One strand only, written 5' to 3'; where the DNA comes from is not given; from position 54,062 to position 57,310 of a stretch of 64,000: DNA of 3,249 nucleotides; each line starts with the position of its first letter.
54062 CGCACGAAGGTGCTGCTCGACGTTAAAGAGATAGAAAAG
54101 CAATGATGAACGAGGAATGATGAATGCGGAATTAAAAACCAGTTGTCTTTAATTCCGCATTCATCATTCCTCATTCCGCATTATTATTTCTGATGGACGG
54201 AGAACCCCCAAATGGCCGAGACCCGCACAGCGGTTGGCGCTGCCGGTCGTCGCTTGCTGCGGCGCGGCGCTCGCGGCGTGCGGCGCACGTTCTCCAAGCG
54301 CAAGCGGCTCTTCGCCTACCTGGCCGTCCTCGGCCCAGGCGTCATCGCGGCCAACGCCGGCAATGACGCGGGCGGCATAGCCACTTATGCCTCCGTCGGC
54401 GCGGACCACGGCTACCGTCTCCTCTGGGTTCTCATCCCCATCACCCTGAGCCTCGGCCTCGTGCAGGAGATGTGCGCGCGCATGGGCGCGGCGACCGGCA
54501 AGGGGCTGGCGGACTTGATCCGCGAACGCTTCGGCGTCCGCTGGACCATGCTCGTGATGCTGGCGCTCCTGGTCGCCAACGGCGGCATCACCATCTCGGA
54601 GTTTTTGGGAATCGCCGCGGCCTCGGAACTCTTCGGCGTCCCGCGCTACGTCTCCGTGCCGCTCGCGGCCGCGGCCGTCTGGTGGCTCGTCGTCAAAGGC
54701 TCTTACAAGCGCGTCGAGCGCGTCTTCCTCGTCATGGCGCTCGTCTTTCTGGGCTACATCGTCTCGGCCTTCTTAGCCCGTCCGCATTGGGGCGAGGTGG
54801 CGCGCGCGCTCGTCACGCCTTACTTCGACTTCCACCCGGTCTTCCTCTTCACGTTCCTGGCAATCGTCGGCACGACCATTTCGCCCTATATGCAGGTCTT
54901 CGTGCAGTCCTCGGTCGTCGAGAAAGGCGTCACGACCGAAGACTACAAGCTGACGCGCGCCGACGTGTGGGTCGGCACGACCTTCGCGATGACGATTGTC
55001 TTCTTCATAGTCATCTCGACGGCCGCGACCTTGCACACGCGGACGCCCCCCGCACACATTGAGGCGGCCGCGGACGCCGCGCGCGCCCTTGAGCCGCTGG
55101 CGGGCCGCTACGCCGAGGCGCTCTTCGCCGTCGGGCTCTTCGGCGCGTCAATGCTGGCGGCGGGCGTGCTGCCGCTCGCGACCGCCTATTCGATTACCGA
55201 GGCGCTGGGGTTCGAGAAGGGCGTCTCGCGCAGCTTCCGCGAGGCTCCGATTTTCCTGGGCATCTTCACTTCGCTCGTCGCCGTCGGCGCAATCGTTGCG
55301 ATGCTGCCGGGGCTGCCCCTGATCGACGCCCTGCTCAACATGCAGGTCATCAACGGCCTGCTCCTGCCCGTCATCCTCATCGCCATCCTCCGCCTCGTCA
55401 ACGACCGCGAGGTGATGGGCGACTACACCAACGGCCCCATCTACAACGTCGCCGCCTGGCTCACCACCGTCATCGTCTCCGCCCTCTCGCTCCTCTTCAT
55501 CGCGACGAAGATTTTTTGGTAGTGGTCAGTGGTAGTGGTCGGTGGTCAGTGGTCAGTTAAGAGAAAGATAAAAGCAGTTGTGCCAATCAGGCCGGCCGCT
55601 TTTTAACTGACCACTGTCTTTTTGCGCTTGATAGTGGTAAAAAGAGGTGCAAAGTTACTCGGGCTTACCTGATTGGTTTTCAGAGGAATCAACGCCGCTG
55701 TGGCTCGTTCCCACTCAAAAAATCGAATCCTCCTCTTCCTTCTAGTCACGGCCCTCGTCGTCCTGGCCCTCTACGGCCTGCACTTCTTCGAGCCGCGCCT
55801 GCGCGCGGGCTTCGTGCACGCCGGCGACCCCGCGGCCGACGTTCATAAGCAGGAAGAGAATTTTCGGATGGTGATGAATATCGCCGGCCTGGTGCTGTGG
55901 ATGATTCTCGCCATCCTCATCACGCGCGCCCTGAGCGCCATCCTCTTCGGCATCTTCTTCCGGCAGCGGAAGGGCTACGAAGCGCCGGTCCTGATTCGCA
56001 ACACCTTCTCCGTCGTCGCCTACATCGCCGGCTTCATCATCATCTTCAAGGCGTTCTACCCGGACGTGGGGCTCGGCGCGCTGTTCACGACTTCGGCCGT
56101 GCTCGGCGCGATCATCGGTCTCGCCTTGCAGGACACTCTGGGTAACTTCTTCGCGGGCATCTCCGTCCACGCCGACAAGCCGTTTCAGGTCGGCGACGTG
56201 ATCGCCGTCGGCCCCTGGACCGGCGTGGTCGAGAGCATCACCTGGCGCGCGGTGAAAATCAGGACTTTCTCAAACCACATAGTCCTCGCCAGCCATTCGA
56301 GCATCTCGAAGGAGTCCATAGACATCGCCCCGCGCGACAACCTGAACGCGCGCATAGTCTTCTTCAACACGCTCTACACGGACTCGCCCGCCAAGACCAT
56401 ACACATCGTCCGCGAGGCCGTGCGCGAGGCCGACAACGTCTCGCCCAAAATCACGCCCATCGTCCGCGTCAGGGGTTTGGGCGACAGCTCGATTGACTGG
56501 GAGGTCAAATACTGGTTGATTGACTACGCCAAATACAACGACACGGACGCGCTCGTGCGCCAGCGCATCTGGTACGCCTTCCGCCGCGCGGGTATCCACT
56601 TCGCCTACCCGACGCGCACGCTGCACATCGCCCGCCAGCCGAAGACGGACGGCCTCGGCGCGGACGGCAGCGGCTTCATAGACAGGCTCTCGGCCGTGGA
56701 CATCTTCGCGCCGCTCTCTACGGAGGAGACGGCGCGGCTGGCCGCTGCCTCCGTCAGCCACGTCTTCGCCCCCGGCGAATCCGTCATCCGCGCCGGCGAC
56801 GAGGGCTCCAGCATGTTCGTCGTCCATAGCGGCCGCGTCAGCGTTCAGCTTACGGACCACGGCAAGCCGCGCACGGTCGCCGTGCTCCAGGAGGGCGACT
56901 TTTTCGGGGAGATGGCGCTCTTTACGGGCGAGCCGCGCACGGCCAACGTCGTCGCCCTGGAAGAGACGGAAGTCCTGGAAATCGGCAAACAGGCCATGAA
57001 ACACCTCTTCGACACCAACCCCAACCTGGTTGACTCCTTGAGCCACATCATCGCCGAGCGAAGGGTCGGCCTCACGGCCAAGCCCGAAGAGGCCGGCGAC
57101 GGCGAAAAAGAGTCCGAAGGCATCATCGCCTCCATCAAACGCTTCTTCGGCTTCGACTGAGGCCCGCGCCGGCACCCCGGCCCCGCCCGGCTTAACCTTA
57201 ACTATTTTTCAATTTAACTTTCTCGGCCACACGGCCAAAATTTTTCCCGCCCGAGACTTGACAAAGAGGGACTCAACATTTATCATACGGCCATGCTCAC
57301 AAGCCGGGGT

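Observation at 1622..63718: About 15 long hairpins with tandem-repetitive arms, almost all abutting stop codons: a dense non-coding element class I cannot name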

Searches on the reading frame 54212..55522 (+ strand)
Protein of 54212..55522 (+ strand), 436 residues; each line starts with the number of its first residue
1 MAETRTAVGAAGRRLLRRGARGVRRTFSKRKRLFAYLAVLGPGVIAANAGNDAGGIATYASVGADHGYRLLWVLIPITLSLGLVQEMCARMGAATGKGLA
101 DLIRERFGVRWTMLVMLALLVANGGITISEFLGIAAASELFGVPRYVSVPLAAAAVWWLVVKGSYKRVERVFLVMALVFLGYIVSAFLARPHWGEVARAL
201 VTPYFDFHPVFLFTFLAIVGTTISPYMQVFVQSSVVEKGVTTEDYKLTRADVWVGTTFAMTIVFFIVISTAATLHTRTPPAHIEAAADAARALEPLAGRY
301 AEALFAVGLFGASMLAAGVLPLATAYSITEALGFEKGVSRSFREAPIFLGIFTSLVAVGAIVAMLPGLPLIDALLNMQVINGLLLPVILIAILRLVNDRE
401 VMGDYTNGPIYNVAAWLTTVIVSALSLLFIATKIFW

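Call 11: search_protein_families(library=pfam, proteins=[window:54212-55522:+])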
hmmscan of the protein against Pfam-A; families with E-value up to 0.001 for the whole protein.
window:54212-55522:+ (436 aa): 1 family
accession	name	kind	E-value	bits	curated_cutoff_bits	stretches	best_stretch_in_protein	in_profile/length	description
PF01566.24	Nramp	-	1.8e-95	320.5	29.8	1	56-408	1-356/357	Natural resistance-associated macrophage protein-like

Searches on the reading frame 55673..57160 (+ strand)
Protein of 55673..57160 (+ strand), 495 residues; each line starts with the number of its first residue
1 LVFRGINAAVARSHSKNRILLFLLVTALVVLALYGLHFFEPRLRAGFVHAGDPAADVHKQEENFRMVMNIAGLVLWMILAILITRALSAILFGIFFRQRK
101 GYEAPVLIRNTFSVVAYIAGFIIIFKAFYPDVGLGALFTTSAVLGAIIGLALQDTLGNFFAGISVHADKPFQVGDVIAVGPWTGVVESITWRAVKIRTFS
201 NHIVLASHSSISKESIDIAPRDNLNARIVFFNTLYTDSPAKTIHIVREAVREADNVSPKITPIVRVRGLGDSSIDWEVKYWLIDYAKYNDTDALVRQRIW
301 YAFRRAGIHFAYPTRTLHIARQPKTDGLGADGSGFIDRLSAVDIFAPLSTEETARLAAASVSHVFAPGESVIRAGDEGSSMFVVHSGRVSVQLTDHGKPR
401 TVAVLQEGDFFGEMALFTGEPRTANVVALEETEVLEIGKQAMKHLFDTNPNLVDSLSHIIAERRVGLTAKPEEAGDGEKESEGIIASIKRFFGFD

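Call 12: search_protein_families(library=pfam, proteins=[window:55673-57160:+])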
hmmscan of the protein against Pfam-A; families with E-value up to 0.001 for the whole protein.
window:55673-57160:+ (495 aa): 3 families
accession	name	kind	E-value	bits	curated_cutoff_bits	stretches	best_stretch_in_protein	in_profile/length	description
PF00027.35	cNMP_binding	-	8.5e-27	93.4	27.5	1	364-449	3-89/89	Cyclic nucleotide-binding domain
PF00924.24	MS_channel_2nd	-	8.8e-16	58.2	20.2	1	154-216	1-63/68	Mechanosensitive ion channel, beta-domain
PF21082.3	MS_channel_3rd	-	2.4e-10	41.2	21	1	237-310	11-88/88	Mechanosensitive ion channel MscS, C-terminal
